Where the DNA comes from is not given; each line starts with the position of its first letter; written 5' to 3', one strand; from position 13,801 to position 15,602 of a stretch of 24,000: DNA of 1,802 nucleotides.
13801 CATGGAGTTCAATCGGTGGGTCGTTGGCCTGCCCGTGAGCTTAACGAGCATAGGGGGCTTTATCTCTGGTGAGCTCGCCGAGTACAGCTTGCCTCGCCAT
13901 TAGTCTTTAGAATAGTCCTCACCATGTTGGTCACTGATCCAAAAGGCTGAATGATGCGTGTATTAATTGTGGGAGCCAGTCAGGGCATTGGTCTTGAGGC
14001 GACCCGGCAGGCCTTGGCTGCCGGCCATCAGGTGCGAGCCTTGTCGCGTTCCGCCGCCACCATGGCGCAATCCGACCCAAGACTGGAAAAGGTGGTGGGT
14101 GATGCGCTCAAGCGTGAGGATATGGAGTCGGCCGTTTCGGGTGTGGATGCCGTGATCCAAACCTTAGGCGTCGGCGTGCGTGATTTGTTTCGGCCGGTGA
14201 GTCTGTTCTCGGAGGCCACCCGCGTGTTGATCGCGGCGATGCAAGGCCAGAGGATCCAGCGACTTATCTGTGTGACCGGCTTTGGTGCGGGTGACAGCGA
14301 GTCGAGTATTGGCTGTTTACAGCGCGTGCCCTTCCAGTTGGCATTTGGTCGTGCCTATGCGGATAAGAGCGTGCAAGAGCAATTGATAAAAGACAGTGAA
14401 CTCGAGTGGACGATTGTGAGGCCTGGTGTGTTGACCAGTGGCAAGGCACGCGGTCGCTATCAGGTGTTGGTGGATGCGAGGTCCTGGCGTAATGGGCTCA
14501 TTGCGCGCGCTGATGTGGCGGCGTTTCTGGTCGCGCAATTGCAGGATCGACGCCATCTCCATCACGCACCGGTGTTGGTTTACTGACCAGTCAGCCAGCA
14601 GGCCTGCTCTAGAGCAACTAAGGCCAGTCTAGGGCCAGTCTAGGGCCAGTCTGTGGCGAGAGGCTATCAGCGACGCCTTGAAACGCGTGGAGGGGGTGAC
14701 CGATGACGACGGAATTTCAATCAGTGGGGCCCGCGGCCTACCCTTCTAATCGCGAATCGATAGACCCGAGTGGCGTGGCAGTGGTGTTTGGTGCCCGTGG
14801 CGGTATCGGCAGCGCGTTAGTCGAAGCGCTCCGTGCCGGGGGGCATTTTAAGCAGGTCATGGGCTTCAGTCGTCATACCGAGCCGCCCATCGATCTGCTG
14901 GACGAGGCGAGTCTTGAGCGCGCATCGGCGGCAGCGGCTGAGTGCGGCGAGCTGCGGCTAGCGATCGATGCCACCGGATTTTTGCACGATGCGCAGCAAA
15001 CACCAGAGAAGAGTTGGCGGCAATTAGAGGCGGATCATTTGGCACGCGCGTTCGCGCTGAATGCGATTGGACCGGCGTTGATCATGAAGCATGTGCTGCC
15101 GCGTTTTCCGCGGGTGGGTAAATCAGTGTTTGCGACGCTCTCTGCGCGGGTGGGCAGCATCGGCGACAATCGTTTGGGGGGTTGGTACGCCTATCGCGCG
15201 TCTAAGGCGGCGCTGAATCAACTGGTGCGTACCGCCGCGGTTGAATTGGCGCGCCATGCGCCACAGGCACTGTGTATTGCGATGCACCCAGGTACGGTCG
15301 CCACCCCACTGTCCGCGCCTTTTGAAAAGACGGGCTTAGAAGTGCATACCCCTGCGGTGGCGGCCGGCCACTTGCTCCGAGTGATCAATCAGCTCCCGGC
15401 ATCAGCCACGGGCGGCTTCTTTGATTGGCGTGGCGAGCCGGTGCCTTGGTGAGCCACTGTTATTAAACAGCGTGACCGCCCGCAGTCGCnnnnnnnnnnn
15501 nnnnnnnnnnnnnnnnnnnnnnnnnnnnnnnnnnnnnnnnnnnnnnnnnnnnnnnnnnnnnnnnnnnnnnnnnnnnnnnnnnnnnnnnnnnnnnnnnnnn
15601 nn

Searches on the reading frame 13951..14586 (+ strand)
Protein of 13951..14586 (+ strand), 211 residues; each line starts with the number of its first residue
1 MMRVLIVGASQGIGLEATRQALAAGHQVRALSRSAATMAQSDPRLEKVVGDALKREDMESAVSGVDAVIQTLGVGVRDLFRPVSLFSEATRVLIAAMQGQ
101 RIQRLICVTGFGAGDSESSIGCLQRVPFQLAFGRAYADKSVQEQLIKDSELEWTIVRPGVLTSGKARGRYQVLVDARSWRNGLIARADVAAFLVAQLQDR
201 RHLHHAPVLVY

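Call 15: search_protein_families(library=pfam, proteins=[window:13951-14586:+], max_evalue=0.01)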
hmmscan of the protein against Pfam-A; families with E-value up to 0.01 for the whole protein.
window:13951-14586:+ (211 aa): 5 families
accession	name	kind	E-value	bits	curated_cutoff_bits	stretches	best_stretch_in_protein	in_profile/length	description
PF13460.12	NAD_binding_10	-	2.2e-42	145.5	27.2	1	8-199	1-183/184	NAD(P)H-binding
PF05368.20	NmrA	-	9e-07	29.2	27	1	3-78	4-79/298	NmrA-like family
PF00106.31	adh_short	-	7.1e-06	26.1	26.6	1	4-72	3-78/195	short chain dehydrogenase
PF01370.27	Epimerase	-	0.00043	20.2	20.9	1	4-108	1-113/240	NAD dependent epimerase/dehydratase family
PF12242.14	Eno-Rase_NADH_b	-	0.004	17.3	23.4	0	3-31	42-69/79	NAD(P)H binding domain of trans-2-enoyl-CoA reductase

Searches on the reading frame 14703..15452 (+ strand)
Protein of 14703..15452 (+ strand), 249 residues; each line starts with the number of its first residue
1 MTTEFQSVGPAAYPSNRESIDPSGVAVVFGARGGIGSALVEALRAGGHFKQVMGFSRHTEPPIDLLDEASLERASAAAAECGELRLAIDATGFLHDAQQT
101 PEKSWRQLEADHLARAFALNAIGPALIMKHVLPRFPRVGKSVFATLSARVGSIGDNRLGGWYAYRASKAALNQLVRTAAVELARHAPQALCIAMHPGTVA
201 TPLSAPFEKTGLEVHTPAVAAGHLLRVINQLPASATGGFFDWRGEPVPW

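Call 15: search_protein_families(library=pfam, proteins=[window:14703-15452:+], max_evalue=0.01)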
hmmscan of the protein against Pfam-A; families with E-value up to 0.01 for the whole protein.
window:14703-15452:+ (249 aa): 3 families
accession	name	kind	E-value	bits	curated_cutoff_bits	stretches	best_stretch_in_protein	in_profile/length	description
PF00106.31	adh_short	-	2.7e-14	53.6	26.6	1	25-208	2-191/195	short chain dehydrogenase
PF13561.12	adh_short_C2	-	5.2e-13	49.6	27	1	62-209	49-186/236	Enoyl-(Acyl carrier protein) reductase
PF01370.27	Epimerase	-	0.0052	16.7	20.9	0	27-76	2-61/240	NAD dependent epimerase/dehydratase family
